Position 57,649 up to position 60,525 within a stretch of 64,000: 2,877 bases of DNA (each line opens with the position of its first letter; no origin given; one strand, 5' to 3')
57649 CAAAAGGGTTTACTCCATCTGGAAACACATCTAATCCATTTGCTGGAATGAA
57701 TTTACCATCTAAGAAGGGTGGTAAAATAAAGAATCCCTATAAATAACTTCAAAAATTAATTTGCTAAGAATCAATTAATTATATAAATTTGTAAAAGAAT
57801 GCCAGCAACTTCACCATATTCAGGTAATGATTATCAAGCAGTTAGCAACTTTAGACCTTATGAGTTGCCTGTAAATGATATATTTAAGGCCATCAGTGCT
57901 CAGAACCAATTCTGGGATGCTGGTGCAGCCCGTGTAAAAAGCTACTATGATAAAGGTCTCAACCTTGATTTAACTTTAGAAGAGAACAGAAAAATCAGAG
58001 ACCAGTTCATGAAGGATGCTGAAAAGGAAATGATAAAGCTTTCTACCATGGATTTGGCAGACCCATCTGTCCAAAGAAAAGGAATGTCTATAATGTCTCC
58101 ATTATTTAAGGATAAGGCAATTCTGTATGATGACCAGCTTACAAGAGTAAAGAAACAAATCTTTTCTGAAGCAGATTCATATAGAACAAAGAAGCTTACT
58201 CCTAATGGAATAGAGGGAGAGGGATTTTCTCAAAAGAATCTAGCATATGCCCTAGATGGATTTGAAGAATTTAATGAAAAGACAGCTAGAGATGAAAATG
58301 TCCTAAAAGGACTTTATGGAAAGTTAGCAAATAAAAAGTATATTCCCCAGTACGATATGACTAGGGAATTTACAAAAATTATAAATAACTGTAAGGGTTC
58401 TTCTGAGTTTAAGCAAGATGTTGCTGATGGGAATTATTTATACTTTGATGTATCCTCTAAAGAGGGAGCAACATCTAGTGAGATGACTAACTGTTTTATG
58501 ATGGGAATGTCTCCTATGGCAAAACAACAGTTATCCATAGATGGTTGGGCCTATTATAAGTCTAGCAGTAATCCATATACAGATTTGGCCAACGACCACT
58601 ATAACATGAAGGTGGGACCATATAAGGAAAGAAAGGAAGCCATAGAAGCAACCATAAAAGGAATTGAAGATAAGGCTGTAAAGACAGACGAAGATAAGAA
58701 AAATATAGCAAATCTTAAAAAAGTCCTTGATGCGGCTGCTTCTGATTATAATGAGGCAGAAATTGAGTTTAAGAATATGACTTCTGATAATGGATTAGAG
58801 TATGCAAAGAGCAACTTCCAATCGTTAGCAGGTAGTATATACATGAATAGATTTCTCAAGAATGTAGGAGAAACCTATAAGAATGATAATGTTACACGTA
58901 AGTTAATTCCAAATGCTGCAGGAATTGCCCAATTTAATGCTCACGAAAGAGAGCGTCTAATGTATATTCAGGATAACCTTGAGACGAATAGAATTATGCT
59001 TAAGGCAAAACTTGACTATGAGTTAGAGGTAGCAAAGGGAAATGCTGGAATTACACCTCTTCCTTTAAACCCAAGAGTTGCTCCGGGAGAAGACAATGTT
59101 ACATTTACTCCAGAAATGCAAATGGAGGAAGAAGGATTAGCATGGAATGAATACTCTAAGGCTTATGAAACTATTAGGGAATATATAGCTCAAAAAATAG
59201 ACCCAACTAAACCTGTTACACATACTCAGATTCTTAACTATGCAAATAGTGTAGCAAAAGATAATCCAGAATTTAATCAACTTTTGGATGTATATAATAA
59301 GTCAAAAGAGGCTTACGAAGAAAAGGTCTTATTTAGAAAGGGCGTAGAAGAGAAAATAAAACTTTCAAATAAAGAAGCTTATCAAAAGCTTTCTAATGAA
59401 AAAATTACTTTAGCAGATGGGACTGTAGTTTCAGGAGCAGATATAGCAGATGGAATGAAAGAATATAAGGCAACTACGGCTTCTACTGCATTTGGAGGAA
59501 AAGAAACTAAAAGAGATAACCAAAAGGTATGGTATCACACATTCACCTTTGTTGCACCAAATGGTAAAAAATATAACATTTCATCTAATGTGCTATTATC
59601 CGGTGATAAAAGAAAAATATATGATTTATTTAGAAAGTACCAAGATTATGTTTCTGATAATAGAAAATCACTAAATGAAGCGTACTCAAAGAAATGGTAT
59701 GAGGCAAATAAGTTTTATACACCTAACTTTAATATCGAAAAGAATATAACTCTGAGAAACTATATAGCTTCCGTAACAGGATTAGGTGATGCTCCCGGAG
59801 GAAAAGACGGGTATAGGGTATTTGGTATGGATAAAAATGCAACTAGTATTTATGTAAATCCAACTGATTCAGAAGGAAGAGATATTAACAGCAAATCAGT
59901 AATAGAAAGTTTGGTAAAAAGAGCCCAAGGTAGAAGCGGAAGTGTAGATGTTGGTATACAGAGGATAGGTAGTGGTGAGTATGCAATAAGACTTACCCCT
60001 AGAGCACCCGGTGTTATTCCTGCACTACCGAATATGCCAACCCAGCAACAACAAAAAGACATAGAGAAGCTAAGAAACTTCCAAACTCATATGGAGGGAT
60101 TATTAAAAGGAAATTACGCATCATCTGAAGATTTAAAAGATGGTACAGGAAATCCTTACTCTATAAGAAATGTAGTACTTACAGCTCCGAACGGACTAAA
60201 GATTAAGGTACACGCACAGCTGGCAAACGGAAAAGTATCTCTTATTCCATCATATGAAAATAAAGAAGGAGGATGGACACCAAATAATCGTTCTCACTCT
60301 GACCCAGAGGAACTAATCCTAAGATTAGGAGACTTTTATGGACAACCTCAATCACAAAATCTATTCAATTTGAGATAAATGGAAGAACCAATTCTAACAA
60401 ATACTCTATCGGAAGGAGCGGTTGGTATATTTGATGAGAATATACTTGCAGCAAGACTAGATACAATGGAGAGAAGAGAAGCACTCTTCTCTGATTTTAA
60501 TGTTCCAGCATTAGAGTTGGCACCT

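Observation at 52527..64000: Module of very large virion proteins with two different peptidoglycan-remodelling domains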

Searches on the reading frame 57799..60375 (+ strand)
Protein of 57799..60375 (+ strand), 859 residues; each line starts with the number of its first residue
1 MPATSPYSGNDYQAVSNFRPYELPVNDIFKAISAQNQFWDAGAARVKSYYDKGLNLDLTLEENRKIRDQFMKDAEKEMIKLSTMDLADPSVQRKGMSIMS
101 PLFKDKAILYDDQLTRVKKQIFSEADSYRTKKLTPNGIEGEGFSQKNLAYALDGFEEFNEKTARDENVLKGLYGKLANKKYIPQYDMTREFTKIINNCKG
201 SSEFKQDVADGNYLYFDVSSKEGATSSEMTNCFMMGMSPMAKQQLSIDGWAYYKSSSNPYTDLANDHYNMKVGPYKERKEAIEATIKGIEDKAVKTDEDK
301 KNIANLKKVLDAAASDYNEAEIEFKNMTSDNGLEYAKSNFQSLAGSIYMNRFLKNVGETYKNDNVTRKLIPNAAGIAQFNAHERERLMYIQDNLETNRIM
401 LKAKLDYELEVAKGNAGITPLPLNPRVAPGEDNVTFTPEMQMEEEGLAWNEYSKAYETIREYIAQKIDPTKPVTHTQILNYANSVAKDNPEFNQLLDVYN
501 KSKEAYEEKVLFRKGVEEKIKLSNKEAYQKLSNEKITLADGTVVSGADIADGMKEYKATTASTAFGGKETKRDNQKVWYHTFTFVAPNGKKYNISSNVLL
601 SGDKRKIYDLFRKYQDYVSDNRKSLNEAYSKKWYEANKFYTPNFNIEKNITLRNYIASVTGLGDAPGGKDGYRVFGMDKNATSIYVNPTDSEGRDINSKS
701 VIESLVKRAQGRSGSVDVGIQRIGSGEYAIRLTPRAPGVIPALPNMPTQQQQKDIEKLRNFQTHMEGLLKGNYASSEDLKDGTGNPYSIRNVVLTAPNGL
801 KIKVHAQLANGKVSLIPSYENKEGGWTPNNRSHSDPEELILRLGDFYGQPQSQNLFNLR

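Call 6: search_protein_families(library=pfam, proteins=[window:57799-60375:+], max_evalue=0.1)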
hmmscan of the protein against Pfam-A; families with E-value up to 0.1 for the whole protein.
window:57799-60375:+ (859 aa): 1 family
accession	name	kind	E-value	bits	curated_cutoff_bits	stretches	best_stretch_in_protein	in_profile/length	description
PF14235.11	DUF4337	-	0.077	13.6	27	0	240-324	30-117/161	Domain of unknown function (DUF4337)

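Call 7: search_protein_families(library=phrogs, proteins=[window:57799-60375:+], max_evalue=0.01)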
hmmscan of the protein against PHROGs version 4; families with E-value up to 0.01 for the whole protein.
window:57799-60375:+ (859 aa): 1 family
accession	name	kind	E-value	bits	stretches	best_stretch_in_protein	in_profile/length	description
phrog_31004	-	unknown function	0.005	18.1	0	518-558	41-81/156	-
